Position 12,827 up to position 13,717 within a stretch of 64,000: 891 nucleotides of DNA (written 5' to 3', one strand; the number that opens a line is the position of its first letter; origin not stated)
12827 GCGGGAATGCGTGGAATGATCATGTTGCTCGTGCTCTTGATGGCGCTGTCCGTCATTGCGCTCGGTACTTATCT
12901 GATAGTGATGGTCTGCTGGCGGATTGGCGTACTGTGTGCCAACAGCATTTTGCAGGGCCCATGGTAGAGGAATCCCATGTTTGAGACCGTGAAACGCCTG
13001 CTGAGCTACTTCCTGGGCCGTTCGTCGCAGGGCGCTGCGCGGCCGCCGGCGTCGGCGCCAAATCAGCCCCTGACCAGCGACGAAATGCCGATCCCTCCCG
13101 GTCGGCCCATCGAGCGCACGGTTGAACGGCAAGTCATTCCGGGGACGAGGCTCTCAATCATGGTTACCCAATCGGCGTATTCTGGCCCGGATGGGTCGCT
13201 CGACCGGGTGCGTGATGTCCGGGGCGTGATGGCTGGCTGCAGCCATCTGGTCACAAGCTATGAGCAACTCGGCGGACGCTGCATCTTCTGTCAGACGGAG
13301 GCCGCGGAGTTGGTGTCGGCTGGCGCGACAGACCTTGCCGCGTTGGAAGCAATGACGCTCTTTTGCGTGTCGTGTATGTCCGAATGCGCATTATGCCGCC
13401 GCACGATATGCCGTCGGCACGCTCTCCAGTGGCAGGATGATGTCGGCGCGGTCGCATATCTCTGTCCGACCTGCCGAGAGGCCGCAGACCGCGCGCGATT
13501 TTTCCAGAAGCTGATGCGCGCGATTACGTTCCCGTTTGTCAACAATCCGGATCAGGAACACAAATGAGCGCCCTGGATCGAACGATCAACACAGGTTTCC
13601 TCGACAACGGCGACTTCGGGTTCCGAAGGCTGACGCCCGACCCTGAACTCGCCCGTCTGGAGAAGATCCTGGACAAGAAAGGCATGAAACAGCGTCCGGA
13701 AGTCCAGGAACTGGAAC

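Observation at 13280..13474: RING-like C4C4 cysteine spacing in the protein coupled to the ATPase: possible bacterial E3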

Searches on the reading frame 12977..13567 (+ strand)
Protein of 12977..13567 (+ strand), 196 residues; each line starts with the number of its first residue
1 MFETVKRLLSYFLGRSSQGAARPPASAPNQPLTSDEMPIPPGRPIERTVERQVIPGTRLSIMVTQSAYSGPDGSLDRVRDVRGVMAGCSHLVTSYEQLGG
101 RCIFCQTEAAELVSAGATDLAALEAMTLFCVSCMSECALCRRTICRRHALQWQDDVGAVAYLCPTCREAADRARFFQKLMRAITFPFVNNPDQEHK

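Call 4: search_protein_families(library=pfam, proteins=[window:12977-13567:+], max_evalue=1)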
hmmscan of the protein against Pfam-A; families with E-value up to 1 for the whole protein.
window:12977-13567:+ (196 aa): 1 family
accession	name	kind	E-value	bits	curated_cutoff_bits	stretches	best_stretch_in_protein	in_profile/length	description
PF10497.14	zf-4CXXC_R1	-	0.07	13.7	22.7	1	130-179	23-75/99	Zinc-finger domain of monoamine-oxidase A repressor R1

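Call 5: find_homologous_proteins(query=window:12977-13567:+, max_evalue=0.01)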
Query window:12977-13567:+ (196 aa): 5 proteins with E <= 0.01 among 619 candidates.
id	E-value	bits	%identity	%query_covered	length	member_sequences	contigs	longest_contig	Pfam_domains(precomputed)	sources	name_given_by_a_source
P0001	1.9e-128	443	100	100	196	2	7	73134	-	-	-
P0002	6.8e-79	282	66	98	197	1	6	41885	-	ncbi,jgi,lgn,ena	-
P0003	5.0e-78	279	63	100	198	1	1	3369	-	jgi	jgi:hypothetical protein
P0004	6.6e-55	204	57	82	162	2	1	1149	-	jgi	jgi:hypothetical protein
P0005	7.4e-43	164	57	69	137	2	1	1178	-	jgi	jgi:hypothetical protein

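Call 8: find_encoding_contigs(protein=P0002, flank=10000, max_places=4)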
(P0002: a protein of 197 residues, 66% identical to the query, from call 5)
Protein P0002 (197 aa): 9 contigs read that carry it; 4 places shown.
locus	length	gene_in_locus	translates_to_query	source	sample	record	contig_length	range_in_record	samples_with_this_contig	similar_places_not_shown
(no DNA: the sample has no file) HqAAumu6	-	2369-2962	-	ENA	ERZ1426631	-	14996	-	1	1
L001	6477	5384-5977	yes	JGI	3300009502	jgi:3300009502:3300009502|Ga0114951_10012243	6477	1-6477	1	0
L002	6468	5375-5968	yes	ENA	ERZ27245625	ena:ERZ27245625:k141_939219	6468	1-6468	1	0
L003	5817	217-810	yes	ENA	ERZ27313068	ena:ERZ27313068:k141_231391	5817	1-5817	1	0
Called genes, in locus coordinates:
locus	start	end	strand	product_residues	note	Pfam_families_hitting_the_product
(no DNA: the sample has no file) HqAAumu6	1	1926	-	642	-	?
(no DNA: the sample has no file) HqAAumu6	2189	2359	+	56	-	-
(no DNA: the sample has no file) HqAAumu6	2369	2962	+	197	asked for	-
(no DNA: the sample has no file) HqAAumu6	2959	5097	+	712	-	-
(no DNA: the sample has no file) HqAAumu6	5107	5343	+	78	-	-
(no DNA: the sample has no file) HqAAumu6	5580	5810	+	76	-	-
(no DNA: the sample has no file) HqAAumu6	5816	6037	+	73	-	-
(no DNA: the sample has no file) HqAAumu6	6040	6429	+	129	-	PF14462:Prok-E2_E (weak)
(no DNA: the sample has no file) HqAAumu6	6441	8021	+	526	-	PF00899:ThiF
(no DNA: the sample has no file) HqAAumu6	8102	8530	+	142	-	-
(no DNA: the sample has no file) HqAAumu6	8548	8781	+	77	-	-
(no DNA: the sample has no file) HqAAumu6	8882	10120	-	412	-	PF00589:Phage_integrase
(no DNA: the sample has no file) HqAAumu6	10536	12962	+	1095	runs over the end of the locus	PF17757:UvrB_inter, PF02559:CarD_TRCF_RID, PF00270:DEAD, PF04851:ResIII (weak), PF22590:Cas3-like_C_2 (faint), PF00271:Helicase_C, PF03461:TRCF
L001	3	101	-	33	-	?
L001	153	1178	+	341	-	-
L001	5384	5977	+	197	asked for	-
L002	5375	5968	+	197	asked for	-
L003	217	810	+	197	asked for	-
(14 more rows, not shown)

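Call 9: search_solved_structures(query=A1, max_evalue=10, show_alignments=2)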
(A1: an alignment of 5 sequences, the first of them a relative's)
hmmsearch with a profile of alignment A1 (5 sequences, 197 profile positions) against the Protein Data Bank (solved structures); distinct sequences matched with E-value up to 10: 1.
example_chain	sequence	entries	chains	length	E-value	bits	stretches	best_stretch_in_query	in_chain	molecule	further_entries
2yvr_A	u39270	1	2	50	0.79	12.4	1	122-155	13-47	Transcription intermediary factor 1-beta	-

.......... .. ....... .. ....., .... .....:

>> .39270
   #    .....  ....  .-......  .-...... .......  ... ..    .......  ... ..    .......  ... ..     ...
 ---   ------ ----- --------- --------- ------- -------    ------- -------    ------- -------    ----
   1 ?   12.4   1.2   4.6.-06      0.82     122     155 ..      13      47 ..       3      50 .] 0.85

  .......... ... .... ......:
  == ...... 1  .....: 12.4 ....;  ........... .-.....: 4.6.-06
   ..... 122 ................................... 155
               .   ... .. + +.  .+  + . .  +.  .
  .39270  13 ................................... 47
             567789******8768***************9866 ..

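Call 13: search_protein_families(library=padloc, proteins=[window:12977-13567:+], max_evalue=0.1)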
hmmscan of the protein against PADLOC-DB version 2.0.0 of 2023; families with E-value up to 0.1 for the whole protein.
window:12977-13567:+ (196 aa): 0 families

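Call 14: search_protein_representatives(alignment_id=A1)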
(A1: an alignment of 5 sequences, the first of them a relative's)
Query: 5 sequences, 197 profile positions. Proteins with E-value up to 0.001 (for the whole library): 104; up to 1e-10: 59; up to 1e-30: 3. The best 104 are listed.
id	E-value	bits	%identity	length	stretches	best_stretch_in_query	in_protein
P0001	3.6e-111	385.6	-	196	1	1-197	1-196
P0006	6.0e-53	195.6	-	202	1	8-192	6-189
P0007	9.4e-49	181.9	-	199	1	5-195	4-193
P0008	2.2e-28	115.4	-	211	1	7-195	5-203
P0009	1.2e-26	109.8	-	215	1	21-190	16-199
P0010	5.4e-26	107.6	-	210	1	1-190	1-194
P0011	3.3e-24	101.8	-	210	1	7-192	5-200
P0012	4.7e-23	98.1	-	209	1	13-193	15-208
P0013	5.3e-23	97.9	-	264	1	13-191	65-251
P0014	2.6e-22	95.6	-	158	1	64-191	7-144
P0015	1.8e-21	92.9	-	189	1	42-185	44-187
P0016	2.1e-21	92.7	-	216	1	4-185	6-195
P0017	3.9e-21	91.8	-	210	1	16-194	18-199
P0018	4.0e-21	91.8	-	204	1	1-192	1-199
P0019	6.2e-20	87.9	-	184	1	3-184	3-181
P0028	3.0e-16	75.8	-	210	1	1-186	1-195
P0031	5.0e-16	75.1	-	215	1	5-193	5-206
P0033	3.1e-15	72.5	-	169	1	53-190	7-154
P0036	7.2e-15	71.3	-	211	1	3-185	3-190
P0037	8.8e-15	71.0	-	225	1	8-191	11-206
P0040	4.1e-14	68.9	-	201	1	3-186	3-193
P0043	2.4e-13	66.4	-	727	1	5-181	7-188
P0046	1.5e-12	63.8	-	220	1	3-191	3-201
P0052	7.0e-12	61.6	-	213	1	5-196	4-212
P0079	3.5e-08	49.5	-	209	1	27-191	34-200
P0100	2.3e-04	37.0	-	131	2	128-190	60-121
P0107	6.0e-04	35.7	-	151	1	122-197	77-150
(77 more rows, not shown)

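Call 20: search_protein_families(library=pfam, proteins=[P0043, P0013, P0033, P0036, P0100, P0107], max_evalue=0.1)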
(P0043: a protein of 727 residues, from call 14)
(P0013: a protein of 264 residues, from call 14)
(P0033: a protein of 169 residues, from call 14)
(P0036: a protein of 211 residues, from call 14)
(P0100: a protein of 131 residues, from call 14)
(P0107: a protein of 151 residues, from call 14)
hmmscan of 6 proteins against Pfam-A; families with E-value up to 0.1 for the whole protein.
P0043 (727 aa): 0 families

P0013 (264 aa): 0 families

P0033 (169 aa): 3 families
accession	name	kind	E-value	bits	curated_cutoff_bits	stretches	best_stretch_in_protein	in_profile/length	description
PF03691.19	UPF0167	-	0.011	15.9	25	1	95-146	18-66/174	Uncharacterised protein family (UPF0167)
PF02945.21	Endonuclease_7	-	0.016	15.5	23.6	0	84-149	11-81/82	Recombination endonuclease VII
PF24906.1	Zf_WRKY19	-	0.063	13.6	27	0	129-137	7-15/24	WRKY19 zinc finger domain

P0036 (211 aa): 3 families
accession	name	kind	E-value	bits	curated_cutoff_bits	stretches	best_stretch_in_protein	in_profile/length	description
PF20723.3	Pellino_RING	-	0.0012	19.3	22.6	1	76-167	26-117/144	Pellino, RING domain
PF08271.17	Zn_Ribbon_TF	-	0.0048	16.9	29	1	108-143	2-28/43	TFIIB zinc-binding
PF13248.11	Zn_ribbon_3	-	0.034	14.1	27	1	136-153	4-21/26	zinc-ribbon domain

P0100 (131 aa): 0 families

P0107 (151 aa): 0 families

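Call 23: find_encoding_contigs(protein=P0033, flank=10000, max_places=3)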
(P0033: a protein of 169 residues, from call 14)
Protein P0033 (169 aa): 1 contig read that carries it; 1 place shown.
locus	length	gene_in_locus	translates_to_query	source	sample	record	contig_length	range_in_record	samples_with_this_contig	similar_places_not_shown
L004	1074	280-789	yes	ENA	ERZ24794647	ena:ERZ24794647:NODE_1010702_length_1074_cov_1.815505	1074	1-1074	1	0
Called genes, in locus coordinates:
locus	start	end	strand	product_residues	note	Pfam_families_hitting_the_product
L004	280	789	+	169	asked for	-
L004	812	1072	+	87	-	?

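Call 24: find_encoding_contigs(protein=P0036, flank=10000, max_places=3)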
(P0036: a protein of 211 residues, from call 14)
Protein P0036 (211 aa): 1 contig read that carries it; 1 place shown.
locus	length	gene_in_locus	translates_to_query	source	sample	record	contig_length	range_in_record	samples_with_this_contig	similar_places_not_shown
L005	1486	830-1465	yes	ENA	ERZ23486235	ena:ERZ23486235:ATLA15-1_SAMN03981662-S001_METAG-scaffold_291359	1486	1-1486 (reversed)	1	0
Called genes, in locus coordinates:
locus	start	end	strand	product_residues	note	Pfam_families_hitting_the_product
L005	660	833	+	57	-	-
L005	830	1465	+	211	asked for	-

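Call 25: find_homologous_proteins(query=A2, max_evalue=0.001)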
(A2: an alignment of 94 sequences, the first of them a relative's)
Query A2 (94 sequences) (196 aa, profile of the alignment): 12 proteins with E <= 0.001 among 8000 candidates.
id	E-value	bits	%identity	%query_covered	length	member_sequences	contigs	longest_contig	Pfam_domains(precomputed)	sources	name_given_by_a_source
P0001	1.7e-56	209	100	100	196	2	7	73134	-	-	-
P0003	9.1e-56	207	63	100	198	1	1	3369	-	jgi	jgi:hypothetical protein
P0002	1.8e-54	203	66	98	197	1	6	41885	-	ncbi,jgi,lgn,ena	-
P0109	6.0e-53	198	23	88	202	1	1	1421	-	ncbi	-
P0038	3.3e-51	192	26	85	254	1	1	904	-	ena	-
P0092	1.4e-46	177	20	62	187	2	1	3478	-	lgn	-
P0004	2.4e-46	176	57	82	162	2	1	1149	-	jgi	jgi:hypothetical protein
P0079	2.5e-46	176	25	86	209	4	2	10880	-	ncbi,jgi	jgi:hypothetical protein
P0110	7.0e-46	174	24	55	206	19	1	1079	-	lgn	-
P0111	2.3e-43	166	21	68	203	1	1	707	-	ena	-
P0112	2.9e-40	156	23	95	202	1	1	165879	-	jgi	jgi:hypothetical protein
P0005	4.3e-39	152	57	69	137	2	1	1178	-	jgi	jgi:hypothetical protein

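Call 26: predict_structure(alignment_id=A2)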
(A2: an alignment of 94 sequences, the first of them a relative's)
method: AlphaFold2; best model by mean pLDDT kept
length: 196 residues; sequences in the alignment: 94
mean_pLDDT: 90.6   pTM: 0.72
mean pLDDT of the five models: 90.6, 90.5, 90.5, 90.2, 90.1
residues with pLDDT >= 90: 147; 70-90: 29; 50-70: 19; < 50: 1
segments of 3 or more residues with pLDDT < 50: none
pLDDT, mean of each block of 10 residues (from residue 1): 87 71 70 68 92 97 96 94 97 98 98 97 98 98 98 96 98 96 91 59
secondary structure, 60 per line:
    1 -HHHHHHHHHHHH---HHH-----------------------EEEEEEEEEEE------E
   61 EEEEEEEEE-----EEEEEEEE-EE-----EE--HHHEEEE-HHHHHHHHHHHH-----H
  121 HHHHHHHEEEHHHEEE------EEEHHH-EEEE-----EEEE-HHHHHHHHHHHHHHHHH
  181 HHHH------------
elements in order: H2-13 E43-53 E60-69 E75-82 E98-101 H103-114 H120-127 E128-130 E134-136 E143-145 E150-153 E159-162 H164-184

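Call 27: find_encoding_contigs(protein=P0112, flank=10000, max_places=2)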
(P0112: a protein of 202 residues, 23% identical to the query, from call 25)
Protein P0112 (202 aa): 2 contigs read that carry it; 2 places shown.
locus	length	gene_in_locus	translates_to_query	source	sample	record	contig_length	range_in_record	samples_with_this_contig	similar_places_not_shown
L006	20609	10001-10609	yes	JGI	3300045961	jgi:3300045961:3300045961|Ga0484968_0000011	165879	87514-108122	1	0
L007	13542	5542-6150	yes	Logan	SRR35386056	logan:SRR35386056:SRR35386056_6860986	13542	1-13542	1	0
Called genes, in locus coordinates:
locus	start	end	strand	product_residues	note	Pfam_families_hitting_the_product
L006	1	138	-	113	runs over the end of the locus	-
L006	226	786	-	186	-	-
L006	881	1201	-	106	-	-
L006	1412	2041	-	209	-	-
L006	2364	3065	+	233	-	-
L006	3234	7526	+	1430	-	PF13041:PPR_2, PF13812:PPR_3, PF17177:PPR_long, PF12854:PPR_1, PF13041:PPR_2, PF13812:PPR_3, PF13041:PPR_2, PF13812:PPR_3, +65 more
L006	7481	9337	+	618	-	PF00158:Sigma54_activat, PF25601:AAA_lid_14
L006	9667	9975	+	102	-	-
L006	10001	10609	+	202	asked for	-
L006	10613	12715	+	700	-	-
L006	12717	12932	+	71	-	-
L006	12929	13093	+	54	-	-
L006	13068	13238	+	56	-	-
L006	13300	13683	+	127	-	PF26395:E2-CBASS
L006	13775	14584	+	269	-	-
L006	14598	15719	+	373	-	PF00899:ThiF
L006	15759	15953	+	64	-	-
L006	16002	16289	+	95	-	-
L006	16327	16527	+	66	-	-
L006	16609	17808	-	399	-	PF00589:Phage_integrase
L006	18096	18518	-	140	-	PF11969:DcpS_C, PF01230:HIT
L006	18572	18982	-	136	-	PF01196:Ribosomal_L17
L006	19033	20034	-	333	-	PF01193:RNA_pol_L, PF01000:RNA_pol_A_bac, PF03118:RNA_pol_A_CTD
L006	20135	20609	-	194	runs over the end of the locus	PF00163:Ribosomal_S4, PF22421:SYY_C-terminal (faint), PF01479:S4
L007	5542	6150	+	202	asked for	-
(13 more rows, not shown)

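Call 28: find_encoding_contigs(protein=P0079, flank=10000, max_places=2)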
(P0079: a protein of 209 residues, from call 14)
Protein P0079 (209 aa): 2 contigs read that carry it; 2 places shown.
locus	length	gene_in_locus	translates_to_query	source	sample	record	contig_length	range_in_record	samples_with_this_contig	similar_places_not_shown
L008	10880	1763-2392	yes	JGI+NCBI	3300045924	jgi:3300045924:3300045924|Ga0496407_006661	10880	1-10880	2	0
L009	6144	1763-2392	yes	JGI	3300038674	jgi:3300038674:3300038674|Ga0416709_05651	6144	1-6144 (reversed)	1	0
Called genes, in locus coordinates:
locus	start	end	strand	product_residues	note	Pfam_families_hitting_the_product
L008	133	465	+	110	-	-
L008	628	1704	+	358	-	PF06067:DUF932 (weak)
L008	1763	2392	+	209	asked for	-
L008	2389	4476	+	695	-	-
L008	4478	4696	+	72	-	-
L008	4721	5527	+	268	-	-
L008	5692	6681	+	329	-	-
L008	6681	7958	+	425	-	-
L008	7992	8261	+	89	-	-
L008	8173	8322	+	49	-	-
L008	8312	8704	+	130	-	-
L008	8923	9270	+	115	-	-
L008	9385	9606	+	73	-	-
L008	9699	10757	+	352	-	PF01896:DNA_primase_S (weak)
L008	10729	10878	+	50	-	?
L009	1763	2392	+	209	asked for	-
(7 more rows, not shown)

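Call 29: search_protein_families(library=pfam, proteins=[L008:2389-4476:+, L008:4478-4696:+, L008:4721-5527:+, L008:5692-6681:+, L008:6681-7958:+, L008:7992-8261:+, L008:8312-8704:+, L006:13775-14584:+, L006:9667-9975:+, L006:10613-12715:+], max_evalue=0.1)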
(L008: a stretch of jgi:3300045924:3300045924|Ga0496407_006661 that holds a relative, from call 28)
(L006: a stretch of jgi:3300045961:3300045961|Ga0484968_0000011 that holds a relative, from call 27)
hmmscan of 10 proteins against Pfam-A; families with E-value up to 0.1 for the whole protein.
L008:2389-4476:+ (695 aa): 3 families
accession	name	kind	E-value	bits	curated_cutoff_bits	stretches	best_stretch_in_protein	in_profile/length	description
PF01935.23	DUF87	-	0.00013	22.6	23.2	1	112-158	23-68/220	Helicase HerA, central domain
PF05872.18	HerA_C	-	0.044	12.9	22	0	308-382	244-313/502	Helicase HerA-like C-terminal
PF00004.35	AAA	-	0.05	14.5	21.2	0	316-383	57-122/131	ATPase family associated with various cellular activities (AAA)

L008:4478-4696:+ (72 aa): 0 families

L008:4721-5527:+ (268 aa): 1 family
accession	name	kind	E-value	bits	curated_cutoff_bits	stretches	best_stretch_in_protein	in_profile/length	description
PF13519.12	VWA_2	-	0.07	14.2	27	0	73-149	43-107/107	von Willebrand factor type A domain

L008:5692-6681:+ (329 aa): 0 families

L008:6681-7958:+ (425 aa): 3 families
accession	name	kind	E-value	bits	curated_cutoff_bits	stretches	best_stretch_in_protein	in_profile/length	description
PF00069.31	Pkinase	-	3.7e-05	23.7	31.7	1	135-215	88-166/263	Protein kinase domain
PF06293.20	Kdo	-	0.00045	20.2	21.3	1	141-192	114-167/207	Lipopolysaccharide kinase (Kdo/WaaP) family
PF01163.29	RIO1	-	0.072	13.1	22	0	108-191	72-148/187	RIO domain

L008:7992-8261:+ (89 aa): 0 families

L008:8312-8704:+ (130 aa): 3 families
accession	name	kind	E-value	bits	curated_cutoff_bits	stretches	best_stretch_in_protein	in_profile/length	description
PF12730.13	ABC2_membrane_4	-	0.0037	17.7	27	1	43-119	5-82/179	ABC-2 family transporter protein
PF03595.22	SLAC1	-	0.079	12.5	27.9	1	30-103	120-191/331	Voltage-dependent anion channel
PF07884.19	VKOR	-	0.096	13.3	27.5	0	17-66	53-101/134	Vitamin K epoxide reductase family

L006:13775-14584:+ (269 aa): 0 families

L006:9667-9975:+ (102 aa): 0 families

L006:10613-12715:+ (700 aa): 1 family
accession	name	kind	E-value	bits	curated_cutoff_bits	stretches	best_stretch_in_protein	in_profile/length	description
PF11200.13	DUF2981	-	0.094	12.6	27.2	0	545-587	22-64/352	Protein of unknown function (DUF2981)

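Call 31: fold_search(model_id=the predicted structure, library=pdb)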
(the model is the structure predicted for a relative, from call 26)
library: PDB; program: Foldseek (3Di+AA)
matches with E <= 10: 727; with E <= 0.001: 0
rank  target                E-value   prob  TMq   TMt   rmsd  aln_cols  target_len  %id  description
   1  2a20_MODEL_1_A        1.8e-01  0.96  0.19  0.50   3.6        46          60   24  Solution structure of Rim2 Zinc Finger Domain (released 2005-08-16)
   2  7m22_D                2.3e-01  0.23  0.12  0.19  16.4        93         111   14  Cryo-EM structure of the HCMV pentamer bound by human neuropilin 2 (released 2021-08-11)
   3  2cjs_C                3.9e-01  0.89  0.19  0.56   3.4        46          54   24  Structural Basis for a Munc13-1 Homodimer - Munc13-1 - RIM Heterodimer Switch: C2-domains as Versatile Protein-Protein (released 2006-06-07)
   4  9f6i_A                4.9e-01  0.51  0.17  0.04  10.2        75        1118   13  Human DNA Polymerase epsilon bound to T-C mismatched DNA (Post-Insertion state) (released 2024-08-07)
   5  7kbb_D                5.2e-01  0.18  0.12  0.13  16.4        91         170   19  Cryo-EM structure of the HCMV pentamer bound by Fabs 2-18 and 8I21 (released 2021-08-11)
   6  7t4r_N                5.2e-01  0.16  0.11  0.13   8.1        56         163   12  CryoEM structure of the HCMV Pentamer gH/gL/UL128/UL130/UL131A in complex with THBD and neutralizing fabs MSL-109 and  (released 2022-03-23)
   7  7zjx_LZ               5.9e-01  0.60  0.18  0.35  19.5        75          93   12  Rabbit 80S ribosome programmed with SECIS and SBP2 (released 2022-09-07)
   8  1vhz_A                5.9e-01  0.38  0.14  0.15   8.4        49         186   16  Crystal structure of ADP compounds hydrolase (released 2003-12-30)
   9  7t4q_D                5.9e-01  0.20  0.13  0.15  16.1        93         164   19  CryoEM structure of the HCMV Pentamer gH/gL/UL128/UL130/UL131A in complex with neutralizing fabs 2C12, 7I13 and 13H11 (released 2022-03-23)
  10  8b7e_A                5.9e-01  0.08  0.16  0.04  18.6       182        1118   15  The crystal structure of N828V variant of DNA Pol Epsilon containing UTP in the polymerase active site (released 2023-10-25)
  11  6m9y_A                6.2e-01  0.38  0.12  0.30   6.2        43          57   12  X-ray Structure of Branchiostoma floridae fluorescent protein lanFP6A (released 2019-03-13)
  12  8rdz_A                6.6e-01  0.23  0.11  0.12   7.7        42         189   14  Crystal Structure of Human ADP-ribose Pyrophosphatase NUDT5 In complex with Ibrutinib (released 2024-05-01)
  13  8f2r_F                7.0e-01  0.91  0.17  0.41   4.6        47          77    2  Human CCC complex (released 2023-05-24)
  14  8wv3_E                7.0e-01  0.38  0.14  0.15   9.6        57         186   10  NUDIX hydrolase from Bacillus methanolicus (released 2024-10-30)
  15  8wv3_C                7.0e-01  0.30  0.14  0.16   6.7        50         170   14  NUDIX hydrolase from Bacillus methanolicus (released 2024-10-30)
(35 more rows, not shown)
